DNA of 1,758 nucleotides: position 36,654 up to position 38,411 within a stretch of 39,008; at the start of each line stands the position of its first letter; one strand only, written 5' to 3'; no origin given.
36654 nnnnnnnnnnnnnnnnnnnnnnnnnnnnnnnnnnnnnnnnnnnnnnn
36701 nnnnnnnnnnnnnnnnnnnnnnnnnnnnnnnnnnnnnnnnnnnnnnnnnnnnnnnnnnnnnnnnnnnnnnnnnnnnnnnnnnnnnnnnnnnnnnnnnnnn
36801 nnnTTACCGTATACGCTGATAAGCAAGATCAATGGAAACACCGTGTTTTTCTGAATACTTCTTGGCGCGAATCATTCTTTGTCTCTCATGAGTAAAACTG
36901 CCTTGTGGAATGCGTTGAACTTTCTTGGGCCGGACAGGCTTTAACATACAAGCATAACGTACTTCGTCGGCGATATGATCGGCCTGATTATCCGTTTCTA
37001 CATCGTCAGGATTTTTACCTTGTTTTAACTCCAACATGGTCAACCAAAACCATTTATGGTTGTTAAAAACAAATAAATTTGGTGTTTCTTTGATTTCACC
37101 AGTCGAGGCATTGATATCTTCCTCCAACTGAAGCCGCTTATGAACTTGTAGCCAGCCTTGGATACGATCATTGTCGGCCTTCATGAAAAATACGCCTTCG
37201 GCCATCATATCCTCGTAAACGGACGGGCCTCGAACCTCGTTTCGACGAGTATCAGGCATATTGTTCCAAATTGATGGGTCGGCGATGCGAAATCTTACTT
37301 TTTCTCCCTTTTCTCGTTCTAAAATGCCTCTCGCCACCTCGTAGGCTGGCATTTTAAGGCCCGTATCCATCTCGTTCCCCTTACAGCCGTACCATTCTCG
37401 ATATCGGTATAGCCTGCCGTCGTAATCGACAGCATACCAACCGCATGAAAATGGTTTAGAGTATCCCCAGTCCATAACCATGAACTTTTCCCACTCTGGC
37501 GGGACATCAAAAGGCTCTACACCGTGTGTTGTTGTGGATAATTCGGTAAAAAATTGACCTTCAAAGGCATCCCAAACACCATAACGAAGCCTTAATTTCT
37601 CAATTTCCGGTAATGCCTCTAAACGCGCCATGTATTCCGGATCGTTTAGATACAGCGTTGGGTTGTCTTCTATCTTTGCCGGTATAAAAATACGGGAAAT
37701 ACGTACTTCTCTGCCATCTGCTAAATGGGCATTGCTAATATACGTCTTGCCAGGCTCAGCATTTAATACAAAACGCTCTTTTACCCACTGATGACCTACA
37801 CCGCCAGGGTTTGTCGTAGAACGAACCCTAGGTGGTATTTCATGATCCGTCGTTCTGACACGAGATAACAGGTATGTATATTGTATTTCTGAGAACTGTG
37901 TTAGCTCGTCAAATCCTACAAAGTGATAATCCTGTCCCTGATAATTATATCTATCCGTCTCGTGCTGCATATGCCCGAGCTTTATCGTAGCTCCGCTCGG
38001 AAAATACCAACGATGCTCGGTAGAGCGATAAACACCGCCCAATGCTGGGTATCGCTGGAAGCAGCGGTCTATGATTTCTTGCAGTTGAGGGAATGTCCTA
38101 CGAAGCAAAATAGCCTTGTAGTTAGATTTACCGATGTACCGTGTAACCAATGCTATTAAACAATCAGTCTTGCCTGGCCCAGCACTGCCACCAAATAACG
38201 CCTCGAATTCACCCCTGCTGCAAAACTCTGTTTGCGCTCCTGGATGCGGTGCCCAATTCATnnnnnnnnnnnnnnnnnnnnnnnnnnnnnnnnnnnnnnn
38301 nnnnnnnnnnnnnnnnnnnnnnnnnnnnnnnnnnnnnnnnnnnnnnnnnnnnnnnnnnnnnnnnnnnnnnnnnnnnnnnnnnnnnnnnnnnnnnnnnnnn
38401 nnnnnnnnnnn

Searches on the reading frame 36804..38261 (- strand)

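Call 27: search_protein_families(library=pfam, proteins=[window:36804-38261:-], max_evalue=0.01)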
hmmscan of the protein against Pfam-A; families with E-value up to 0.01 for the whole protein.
window:36804-38261:- (485 aa): 1 family
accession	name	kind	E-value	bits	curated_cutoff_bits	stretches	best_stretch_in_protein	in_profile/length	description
PF03237.21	Terminase_6N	-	1.2e-15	58.2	22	1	22-239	1-209/215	Terminase large subunit, T4likevirus-type, N-terminal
